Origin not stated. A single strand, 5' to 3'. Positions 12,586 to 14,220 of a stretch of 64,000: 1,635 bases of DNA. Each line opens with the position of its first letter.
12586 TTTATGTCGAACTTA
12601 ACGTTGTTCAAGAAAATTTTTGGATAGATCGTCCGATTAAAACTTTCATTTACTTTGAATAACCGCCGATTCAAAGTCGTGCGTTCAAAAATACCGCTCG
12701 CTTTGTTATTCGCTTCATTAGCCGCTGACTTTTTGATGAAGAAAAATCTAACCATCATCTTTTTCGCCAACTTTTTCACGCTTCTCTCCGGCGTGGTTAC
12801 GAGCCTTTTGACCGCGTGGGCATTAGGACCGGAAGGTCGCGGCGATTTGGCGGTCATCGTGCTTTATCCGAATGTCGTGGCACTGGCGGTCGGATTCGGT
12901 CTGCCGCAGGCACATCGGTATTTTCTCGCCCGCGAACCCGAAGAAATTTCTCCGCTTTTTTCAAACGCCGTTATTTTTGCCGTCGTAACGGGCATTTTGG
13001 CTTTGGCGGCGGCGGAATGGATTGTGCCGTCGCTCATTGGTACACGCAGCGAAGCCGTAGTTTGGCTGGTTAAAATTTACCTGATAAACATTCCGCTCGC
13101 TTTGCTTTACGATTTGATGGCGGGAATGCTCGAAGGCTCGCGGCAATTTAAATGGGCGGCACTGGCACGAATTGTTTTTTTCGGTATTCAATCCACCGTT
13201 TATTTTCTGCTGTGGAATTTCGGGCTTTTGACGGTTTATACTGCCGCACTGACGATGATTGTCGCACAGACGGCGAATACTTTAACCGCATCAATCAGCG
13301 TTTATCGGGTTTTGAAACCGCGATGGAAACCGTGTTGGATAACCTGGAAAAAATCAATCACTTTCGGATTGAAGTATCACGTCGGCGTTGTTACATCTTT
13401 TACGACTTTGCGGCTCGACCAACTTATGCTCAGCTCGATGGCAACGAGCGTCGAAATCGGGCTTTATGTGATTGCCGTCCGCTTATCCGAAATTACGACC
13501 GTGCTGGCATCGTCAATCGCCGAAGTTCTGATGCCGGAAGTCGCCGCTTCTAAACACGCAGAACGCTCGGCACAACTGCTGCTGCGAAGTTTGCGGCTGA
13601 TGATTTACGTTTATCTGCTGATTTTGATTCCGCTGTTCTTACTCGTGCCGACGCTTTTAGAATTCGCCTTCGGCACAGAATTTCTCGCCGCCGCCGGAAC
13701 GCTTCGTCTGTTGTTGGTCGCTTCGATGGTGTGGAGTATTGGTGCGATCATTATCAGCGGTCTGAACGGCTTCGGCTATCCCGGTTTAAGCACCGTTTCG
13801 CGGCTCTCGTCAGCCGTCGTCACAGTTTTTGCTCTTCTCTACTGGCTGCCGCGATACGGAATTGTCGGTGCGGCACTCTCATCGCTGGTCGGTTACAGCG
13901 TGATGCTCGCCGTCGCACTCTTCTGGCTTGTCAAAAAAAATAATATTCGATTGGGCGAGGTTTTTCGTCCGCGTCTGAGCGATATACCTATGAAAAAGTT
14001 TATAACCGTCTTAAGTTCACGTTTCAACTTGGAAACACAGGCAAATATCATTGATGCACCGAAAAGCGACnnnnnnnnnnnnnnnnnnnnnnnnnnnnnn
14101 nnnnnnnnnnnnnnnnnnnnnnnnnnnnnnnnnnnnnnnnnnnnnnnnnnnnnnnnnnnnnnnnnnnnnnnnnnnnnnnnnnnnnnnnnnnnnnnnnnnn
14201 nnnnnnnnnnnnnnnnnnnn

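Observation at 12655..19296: Wzx/MOP-family flippase domain fused in frame to a two-module NRPS (A-T-C-A-T)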

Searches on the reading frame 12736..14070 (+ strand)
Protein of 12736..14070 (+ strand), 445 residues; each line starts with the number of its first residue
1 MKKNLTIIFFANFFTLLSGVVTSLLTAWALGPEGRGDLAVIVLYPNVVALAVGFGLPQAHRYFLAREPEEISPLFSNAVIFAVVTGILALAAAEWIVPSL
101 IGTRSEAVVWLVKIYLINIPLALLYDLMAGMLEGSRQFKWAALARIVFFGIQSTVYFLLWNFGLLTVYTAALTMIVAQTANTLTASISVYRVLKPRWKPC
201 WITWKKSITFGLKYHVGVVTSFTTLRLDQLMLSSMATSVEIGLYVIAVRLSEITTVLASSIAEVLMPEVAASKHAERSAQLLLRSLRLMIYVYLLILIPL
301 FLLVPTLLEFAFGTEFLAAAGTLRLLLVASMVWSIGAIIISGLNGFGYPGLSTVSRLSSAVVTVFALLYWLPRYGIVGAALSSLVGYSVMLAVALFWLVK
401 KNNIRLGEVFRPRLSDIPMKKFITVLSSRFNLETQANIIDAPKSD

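Call 8: find_homologous_proteins(query=window:12736-14070:+)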
Query seq(445 aa) (445 aa): 634 proteins with E <= 0.001 among 8000 candidates; the best 120 are listed.
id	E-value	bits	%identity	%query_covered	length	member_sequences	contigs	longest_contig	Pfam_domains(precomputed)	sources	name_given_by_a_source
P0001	2.6e-231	786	84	99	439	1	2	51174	PF01943.23,PF13440.12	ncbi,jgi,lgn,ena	-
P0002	8.7e-216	735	77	99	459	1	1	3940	PF01943.23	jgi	jgi:enterobacterial common antigen flippase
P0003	2.6e-209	714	78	96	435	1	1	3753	PF01943.23,PF13440.12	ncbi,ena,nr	ncbi:MAG TPA: flippase [Pyrinomonadaceae bacterium]|nr:flippase [Pyrinomonadaceae bacterium]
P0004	2.9e-203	694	74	96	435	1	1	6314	PF01943.23,PF13440.12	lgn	-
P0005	1.2e-186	639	71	97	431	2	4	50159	-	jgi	jgi:O-antigen/teichoic acid export membrane protein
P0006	5.8e-185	633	71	97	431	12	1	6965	PF01943.23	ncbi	-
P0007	8.4e-185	633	71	95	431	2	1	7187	PF13440.12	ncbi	-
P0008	2.5e-184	631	69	97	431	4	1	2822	PF01943.23,PF13440.12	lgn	-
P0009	3.4e-184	631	70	95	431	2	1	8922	PF13440.12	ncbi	-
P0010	6.4e-184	630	69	97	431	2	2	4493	PF01943.23,PF13440.12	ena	-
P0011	1.9e-183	628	70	97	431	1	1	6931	PF01943.23,PF13440.12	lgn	-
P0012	2.3e-183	628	69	97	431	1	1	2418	PF13440.12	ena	-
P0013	2.5e-183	628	69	97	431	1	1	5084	PF13440.12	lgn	-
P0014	9.6e-183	626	69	97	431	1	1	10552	PF01943.23,PF13440.12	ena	-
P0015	2.5e-182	625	69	97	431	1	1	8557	-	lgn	-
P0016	3.4e-182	624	69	97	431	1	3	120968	PF13440.12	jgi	jgi:O-antigen/teichoic acid export membrane protein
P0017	3.5e-182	624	69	97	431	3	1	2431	PF13440.12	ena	-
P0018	7.5e-182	623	68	97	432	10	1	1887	PF13440.12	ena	-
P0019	5.5e-181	620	68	97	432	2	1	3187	PF01943.23,PF13440.12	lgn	-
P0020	9.8e-181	619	69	97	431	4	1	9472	PF01943.23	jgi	jgi:enterobacterial common antigen flippase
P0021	1.2e-180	619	68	97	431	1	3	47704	PF01943.23,PF13440.12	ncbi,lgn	-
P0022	3.8e-180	617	68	97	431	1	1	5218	PF01943.23,PF13440.12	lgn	-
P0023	1.9e-179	615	67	97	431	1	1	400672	PF13440.12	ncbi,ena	-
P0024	1.9e-179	615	67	97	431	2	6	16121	PF01943.23,PF13440.12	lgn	-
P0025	1.8e-177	609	68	97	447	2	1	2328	PF01943.23,PF13440.12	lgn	-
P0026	2.5e-176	605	67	97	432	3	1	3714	PF13440.12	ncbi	-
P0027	5.8e-175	600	65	97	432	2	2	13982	PF13440.12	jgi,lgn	jgi:O-antigen/teichoic acid export membrane protein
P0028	7.3e-174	597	65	97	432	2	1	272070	PF13440.12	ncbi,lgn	ncbi:MAG: oligosaccharide flippase family protein [Blastocatellia bacterium]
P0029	1.5e-173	596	66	97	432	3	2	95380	PF01943.23,PF13440.12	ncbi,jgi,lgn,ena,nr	ncbi:MAG TPA: oligosaccharide flippase family protein [Blastocatellia bacterium]|nr:oligosaccharide 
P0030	3.5e-165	568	63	97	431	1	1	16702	PF01943.23,PF13440.12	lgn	-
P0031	4.6e-161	555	62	97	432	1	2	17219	PF01943.23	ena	-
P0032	5.5e-158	544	61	97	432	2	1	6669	PF01943.23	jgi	jgi:enterobacterial common antigen flippase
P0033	7.4e-157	541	60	98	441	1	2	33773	PF01943.23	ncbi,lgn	-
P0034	2.1e-155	536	61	97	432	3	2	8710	PF01943.23,PF13440.12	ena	-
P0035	2.2e-155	536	61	97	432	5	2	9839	PF01943.23,PF13440.12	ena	-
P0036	2.8e-155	536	61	93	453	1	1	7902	PF13440.12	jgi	jgi:enterobacterial common antigen flippase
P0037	7.1e-154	531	60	98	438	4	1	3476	PF01943.23,PF13440.12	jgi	jgi:O-antigen/teichoic acid export membrane protein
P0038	1.8e-152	526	59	97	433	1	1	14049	PF01943.23,PF13440.12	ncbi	ncbi:MAG: polysaccharide biosynthesis C-terminal domain-containing protein [Blastocatellia bacterium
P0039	3.1e-151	522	60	96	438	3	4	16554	PF01943.23,PF13440.12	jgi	jgi:O-antigen/teichoic acid export membrane protein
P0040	4.8e-151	522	67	84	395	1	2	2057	PF13440.12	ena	-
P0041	1.5e-150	520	78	71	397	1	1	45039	PF01943.23,PF13440.12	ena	-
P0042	2.0e-146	506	65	90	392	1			PF01943.23,PF13440.12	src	-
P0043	5.4e-146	505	58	96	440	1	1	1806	PF01943.23,PF13440.12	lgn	-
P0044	1.6e-144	500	56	98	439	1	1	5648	PF13440.12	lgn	-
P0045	1.5e-143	497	81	65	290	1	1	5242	PF01943.23,PF13440.12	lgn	-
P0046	5.2e-143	495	54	98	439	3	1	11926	PF13440.12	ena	-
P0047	4.3e-142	492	57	95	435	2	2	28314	PF13440.12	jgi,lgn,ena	-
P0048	7.3e-141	488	58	93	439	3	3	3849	PF13440.12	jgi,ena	-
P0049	1.1e-140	488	54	95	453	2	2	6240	PF01943.23,PF13440.12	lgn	-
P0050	2.3e-140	486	54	96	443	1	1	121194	PF01943.23,PF13440.12,PF03023.20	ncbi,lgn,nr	ncbi:MAG: flippase [Pyrinomonadaceae bacterium]|nr:flippase [Pyrinomonadaceae bacterium]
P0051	3.8e-140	486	54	98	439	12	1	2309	PF13440.12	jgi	jgi:O-antigen/teichoic acid export membrane protein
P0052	5.8e-140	485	54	98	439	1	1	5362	PF13440.12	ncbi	-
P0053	1.1e-139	484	56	97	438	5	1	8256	PF13440.12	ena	-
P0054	2.1e-139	483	53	98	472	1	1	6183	PF13440.12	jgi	jgi:O-antigen/teichoic acid export membrane protein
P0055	2.5e-139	483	54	95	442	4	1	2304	PF01943.23,PF13440.12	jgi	jgi:O-antigen/teichoic acid export membrane protein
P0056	3.9e-139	482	55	97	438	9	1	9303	PF13440.12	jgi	jgi:O-antigen/teichoic acid export membrane protein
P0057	5.3e-139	482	56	94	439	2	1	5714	PF13440.12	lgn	-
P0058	9.2e-139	481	54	97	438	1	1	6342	PF13440.12,PF03023.20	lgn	-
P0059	1.2e-138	481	55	94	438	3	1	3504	PF13440.12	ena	-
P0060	1.4e-138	481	68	78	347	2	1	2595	PF13440.12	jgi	jgi:O-antigen/teichoic acid export membrane protein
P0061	1.6e-138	480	58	93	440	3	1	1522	PF13440.12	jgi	-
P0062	2.2e-138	480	55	97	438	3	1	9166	PF13440.12,PF03023.20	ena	-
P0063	2.5e-138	480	53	99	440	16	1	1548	PF01943.23,PF13440.12,PF03023.20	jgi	jgi:O-antigen/teichoic acid export membrane protein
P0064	2.5e-138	480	57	93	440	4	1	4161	PF01943.23,PF13440.12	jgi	jgi:O-antigen/teichoic acid export membrane protein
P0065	3.8e-138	479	54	97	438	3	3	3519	PF13440.12,PF03023.20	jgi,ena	-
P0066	4.1e-138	479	54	96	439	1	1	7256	PF13440.12,PF03023.20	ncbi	-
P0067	6.2e-138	478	54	96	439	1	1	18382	PF01943.23,PF13440.12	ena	-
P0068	7.9e-138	478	53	97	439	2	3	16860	PF13440.12,PF03023.20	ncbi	-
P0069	1.0e-137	478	56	96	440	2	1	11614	PF01943.23,PF13440.12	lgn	-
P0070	1.1e-137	478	54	95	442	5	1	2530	PF01943.23,PF13440.12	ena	-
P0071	1.1e-137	478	56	96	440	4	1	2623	PF01943.23,PF13440.12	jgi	jgi:O-antigen/teichoic acid export membrane protein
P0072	1.2e-137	477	55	96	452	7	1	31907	PF01943.23,PF13440.12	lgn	-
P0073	1.2e-137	477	55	95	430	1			PF13440.12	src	-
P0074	1.4e-137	477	53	95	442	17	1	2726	PF01943.23,PF13440.12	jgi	-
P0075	2.0e-137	477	54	96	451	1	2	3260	PF01943.23,PF13440.12,PF03023.20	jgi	jgi:O-antigen/teichoic acid export membrane protein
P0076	2.1e-137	477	53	98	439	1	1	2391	PF13440.12,PF03023.20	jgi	-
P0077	2.2e-137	477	56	93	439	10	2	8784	PF13440.12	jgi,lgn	jgi:O-antigen/teichoic acid export membrane protein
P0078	2.8e-137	476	54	96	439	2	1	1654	PF13440.12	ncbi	-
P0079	4.3e-137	476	55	94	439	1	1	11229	PF13440.12,PF03023.20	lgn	-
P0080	5.6e-137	475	55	94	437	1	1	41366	PF13440.12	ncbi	ncbi:MAG: lipopolysaccharide biosynthesis protein [Blastocatellia bacterium]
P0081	8.8e-137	475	53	95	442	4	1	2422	PF01943.23,PF13440.12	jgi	jgi:O-antigen/teichoic acid export membrane protein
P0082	1.4e-136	474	55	94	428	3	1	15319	PF01943.23,PF13440.12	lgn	-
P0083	1.4e-136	474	53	96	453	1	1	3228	PF01943.23,PF13440.12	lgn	-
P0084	1.6e-136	474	54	96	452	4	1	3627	PF01943.23,PF13440.12,PF03023.20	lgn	-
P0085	3.5e-136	473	56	93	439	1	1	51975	PF13440.12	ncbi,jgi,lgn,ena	-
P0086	6.1e-136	472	53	97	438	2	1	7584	PF13440.12,PF03023.20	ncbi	-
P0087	1.6e-135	470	53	97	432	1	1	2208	PF13440.12,PF03023.20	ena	-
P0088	1.7e-135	470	53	98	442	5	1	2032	PF01943.23,PF13440.12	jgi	jgi:O-antigen/teichoic acid export membrane protein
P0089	2.0e-135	470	53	98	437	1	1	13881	PF01943.23,PF13440.12,PF03023.20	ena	-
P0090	2.9e-135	470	52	97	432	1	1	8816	PF13440.12,PF03023.20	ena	-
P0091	3.0e-135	470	52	100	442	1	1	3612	PF01943.23,PF13440.12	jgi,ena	-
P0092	3.1e-135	470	54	97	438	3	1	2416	PF13440.12,PF03023.20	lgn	-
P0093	3.4e-135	469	55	94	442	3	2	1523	PF01943.23,PF13440.12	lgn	-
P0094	4.9e-135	469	52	100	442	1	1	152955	PF01943.23,PF13440.12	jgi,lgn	jgi:O-antigen/teichoic acid export membrane protein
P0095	5.5e-135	469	53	97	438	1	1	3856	PF01943.23,PF13440.12,PF03023.20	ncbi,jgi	-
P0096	5.8e-135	469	54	94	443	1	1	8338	PF13440.12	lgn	-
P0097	6.8e-135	468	54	95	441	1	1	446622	PF01943.23,PF13440.12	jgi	jgi:O-antigen/teichoic acid export membrane protein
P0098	7.6e-135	468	52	97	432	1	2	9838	PF13440.12,PF03023.20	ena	-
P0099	1.2e-134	468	53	100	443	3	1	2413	PF01943.23,PF13440.12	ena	-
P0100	1.8e-134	467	55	95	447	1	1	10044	PF13440.12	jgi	jgi:O-antigen/teichoic acid export membrane protein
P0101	5.5e-134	465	53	95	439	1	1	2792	PF13440.12,PF03023.20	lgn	-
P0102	6.0e-134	465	54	96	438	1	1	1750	PF13440.12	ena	-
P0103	8.2e-134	465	51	100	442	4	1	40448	PF01943.23,PF13440.12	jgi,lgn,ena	-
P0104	9.5e-134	465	52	100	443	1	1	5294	PF01943.23,PF13440.12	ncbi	-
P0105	1.0e-133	465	52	98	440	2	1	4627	PF13440.12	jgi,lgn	jgi:O-antigen/teichoic acid export membrane protein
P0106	1.1e-133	464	52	96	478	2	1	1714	PF01943.23,PF13440.12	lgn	-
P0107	1.1e-133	464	52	96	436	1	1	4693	PF13440.12,PF03023.20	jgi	jgi:O-antigen/teichoic acid export membrane protein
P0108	1.3e-133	464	56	93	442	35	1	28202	PF13440.12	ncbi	-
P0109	1.3e-133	464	53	97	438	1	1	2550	PF13440.12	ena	-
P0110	1.4e-133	464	53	97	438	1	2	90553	PF13440.12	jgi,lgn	-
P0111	1.4e-133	464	54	96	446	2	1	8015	PF13440.12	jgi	jgi:O-antigen/teichoic acid export membrane protein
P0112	1.9e-133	464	55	91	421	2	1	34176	PF13440.12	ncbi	-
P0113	1.9e-133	464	51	98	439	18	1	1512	PF13440.12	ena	-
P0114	2.9e-133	463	55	93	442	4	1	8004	PF13440.12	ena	-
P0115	6.3e-133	462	53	96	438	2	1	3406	PF13440.12,PF03023.20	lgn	-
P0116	7.3e-133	462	52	94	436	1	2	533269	PF13440.12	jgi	jgi:O-antigen/teichoic acid export membrane protein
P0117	7.9e-133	462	53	96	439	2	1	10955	PF01943.23,PF13440.12,PF03023.20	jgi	-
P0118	8.7e-133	461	52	97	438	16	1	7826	PF13440.12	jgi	jgi:O-antigen/teichoic acid export membrane protein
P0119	9.7e-133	461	53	96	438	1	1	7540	PF13440.12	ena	-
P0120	1.6e-132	461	52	94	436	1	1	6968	PF13440.12,PF03023.20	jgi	jgi:O-antigen/teichoic acid export membrane protein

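Call 10: find_encoding_contigs(protein=P0001, flank=10000, max_places=4)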
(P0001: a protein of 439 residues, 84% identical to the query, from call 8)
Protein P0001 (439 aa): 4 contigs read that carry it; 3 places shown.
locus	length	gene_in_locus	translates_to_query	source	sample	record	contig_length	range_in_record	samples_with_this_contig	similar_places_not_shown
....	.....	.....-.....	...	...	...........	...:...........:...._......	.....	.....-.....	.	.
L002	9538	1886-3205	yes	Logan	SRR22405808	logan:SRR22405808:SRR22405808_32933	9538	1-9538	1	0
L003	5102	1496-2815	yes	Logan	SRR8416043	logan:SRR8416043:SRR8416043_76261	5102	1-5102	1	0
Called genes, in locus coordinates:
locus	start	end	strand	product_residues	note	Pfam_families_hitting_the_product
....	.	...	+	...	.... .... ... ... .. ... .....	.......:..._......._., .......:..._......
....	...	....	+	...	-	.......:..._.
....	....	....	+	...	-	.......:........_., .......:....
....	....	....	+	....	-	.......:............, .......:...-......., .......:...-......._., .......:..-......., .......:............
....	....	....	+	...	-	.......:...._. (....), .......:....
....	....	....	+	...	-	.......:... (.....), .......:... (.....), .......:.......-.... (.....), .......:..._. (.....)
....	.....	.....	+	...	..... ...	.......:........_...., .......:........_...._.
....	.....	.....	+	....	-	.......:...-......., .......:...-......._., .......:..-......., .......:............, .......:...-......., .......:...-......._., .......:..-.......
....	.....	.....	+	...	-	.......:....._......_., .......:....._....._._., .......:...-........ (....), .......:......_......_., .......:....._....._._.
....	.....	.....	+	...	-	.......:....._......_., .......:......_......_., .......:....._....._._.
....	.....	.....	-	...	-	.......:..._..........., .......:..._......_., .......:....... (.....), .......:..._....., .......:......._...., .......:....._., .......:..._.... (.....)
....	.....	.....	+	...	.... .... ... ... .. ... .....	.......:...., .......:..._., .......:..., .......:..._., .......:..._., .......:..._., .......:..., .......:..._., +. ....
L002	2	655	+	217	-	?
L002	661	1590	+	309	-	PF01436:NHL (faint), PF08450:SGL (faint), PF13449:Phytase-like (faint), PF20067:SSL_N (faint)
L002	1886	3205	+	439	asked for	PF01943:Polysacc_synt, PF13440:Polysacc_synt_3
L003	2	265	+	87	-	?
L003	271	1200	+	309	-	PF01436:NHL (faint), PF08450:SGL (faint), PF13449:Phytase-like (faint), PF20067:SSL_N (faint)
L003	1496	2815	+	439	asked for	PF01943:Polysacc_synt, PF13440:Polysacc_synt_3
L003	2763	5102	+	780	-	?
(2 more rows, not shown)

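Call 11: find_encoding_contigs(protein=P0005, flank=10000, max_places=4)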
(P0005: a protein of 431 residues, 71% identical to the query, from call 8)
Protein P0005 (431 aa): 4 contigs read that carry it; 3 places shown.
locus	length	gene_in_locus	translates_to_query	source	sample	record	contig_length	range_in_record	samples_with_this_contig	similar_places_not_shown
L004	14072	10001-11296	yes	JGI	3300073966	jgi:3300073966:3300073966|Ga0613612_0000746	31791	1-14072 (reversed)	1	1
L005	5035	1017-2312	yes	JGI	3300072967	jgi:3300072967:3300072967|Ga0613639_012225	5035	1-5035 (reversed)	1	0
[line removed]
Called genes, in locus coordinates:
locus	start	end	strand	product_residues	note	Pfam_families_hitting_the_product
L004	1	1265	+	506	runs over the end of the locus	PF04932:Wzy_C (weak)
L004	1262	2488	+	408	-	PF13439:Glyco_transf_4, PF13579:Glyco_trans_4_4, PF20706:GT4-conflict (weak), PF00534:Glycos_transf_1, PF13692:Glyco_trans_1_4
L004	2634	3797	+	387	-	PF13439:Glyco_transf_4, PF13579:Glyco_trans_4_4 (faint), PF00534:Glycos_transf_1, PF13692:Glyco_trans_1_4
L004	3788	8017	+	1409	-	PF00668:Condensation, PF00501:AMP-binding, PF13193:AMP-binding_C, PF00550:PP-binding, PF00975:Thioesterase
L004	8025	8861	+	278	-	PF14378:PAP2_3, PF01569:PAP2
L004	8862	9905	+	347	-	PF08450:SGL (faint), PF20067:SSL_N (faint), PF01436:NHL (faint)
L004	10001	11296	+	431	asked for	-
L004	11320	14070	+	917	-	?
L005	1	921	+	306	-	?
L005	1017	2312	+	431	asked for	-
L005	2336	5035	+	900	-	?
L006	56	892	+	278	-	PF14378:PAP2_3, PF01569:PAP2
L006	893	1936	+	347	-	PF08450:SGL (faint), PF20067:SSL_N (faint), PF01436:NHL (faint)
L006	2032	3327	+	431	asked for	-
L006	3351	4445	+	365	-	?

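Call 19: find_encoding_contigs(protein=P0002, flank=6000, max_places=4)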
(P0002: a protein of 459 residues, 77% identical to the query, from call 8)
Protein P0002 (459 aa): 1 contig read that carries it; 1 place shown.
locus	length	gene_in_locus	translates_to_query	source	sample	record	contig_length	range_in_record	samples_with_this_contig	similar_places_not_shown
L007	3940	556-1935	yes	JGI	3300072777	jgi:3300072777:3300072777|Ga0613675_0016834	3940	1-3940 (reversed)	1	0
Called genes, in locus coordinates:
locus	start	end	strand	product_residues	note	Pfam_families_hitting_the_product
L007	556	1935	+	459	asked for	PF01943:Polysacc_synt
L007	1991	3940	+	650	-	?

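Call 20: find_encoding_contigs(protein=P0004, flank=6000, max_places=4)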
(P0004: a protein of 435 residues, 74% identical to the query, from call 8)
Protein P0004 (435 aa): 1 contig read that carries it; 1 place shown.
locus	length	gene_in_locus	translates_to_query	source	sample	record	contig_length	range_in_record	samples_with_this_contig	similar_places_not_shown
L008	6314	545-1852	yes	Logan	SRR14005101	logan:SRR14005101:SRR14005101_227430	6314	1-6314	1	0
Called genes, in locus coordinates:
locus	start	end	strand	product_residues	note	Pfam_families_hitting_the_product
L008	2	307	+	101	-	?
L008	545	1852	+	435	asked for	PF01943:Polysacc_synt, PF13440:Polysacc_synt_3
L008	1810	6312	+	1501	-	?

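Call 24: find_related_loci(query=A2, collection=genome_contigs, flank=10000)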
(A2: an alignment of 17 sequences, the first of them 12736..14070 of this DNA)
Query A2 (445 aa) in genome_contigs; peptide patterns used: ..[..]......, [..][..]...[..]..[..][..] (x = any residue, [..] = any of these).
113 stretches matched a pattern; 86 encode a relative of the query (tblastn E <= 1e-3); the best 80 are kept; 80 distinct loci.
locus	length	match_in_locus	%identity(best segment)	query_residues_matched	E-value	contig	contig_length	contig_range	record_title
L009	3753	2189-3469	78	1-427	0e+0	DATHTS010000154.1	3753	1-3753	MAG TPA_asm: Pyrinomonadaceae bacterium isolate SMAG_U16086 k141_506016, whole genome shotgun sequence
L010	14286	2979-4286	77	1-436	0e+0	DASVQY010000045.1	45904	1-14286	MAG TPA_asm: Pyrinomonadaceae bacterium isolate SMAG_U3220 k141_918609, whole genome shotgun sequence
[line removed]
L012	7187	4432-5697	71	1-422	0e+0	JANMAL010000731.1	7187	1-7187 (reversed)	MAG: Blastocatellia bacterium isolate OTE_12_concoct_250 OTE_12_k141_3888888, whole genome shotgun sequence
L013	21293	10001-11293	69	1-431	0e+0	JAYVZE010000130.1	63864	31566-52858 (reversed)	MAG: Blastocatellia bacterium isolate GL88_UP_metabat_53 GL88_UP_metabat_53_129, whole genome shotgun sequence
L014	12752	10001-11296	68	1-432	0e+0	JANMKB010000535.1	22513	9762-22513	MAG: Blastocatellia bacterium isolate OTE_64_metabat_263 OTE_64_k141_838123, whole genome shotgun sequence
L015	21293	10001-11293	69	1-431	0e+0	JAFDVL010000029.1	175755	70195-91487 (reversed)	MAG: Acidobacteria bacterium isolate SZAS-15 ACID-KAN-5__29__length-175755, whole genome shotgun sequence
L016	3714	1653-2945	67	1-431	0e+0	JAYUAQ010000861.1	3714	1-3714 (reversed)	MAG: Blastocatellia bacterium isolate GFS_6523 GFS_6523_860, whole genome shotgun sequence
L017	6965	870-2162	71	1-431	0e+0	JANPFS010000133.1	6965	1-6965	MAG: Blastocatellia bacterium isolate VAR_78_concoct_101 VAR_78_k141_2173558, whole genome shotgun sequence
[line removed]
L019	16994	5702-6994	69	1-431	0e+0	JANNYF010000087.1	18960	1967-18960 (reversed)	MAG: Blastocatellia bacterium isolate VAR_34_concoct_43 VAR_34_k141_2612560, whole genome shotgun sequence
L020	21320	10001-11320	67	1-440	6e-180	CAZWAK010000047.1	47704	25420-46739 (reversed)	MAG TPA_asm: uncultured Heliobacteriaceae bacterium isolate SRP287051_co1_146 genome assembly, contig: NODE_1374_length_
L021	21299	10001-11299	63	1-433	2e-179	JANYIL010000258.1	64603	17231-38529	MAG: Chloracidobacterium sp. isolate GL140_2_metabinner_68 GL140_2_k141_1579298, whole genome shotgun sequence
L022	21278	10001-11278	66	1-426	2e-179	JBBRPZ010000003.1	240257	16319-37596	MAG: Pyrinomonadales bacterium isolate metawrap_la1_109 W_la1_109_k141_1182830L_240257_cov_19.4087, whole genome shotgun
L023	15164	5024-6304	67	1-428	1e-176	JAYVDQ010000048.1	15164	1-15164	MAG: Chloracidobacterium sp. isolate GL34_DN_metabinner_36_sub GL34_DN_metabinner_36_sub_47, whole genome shotgun sequen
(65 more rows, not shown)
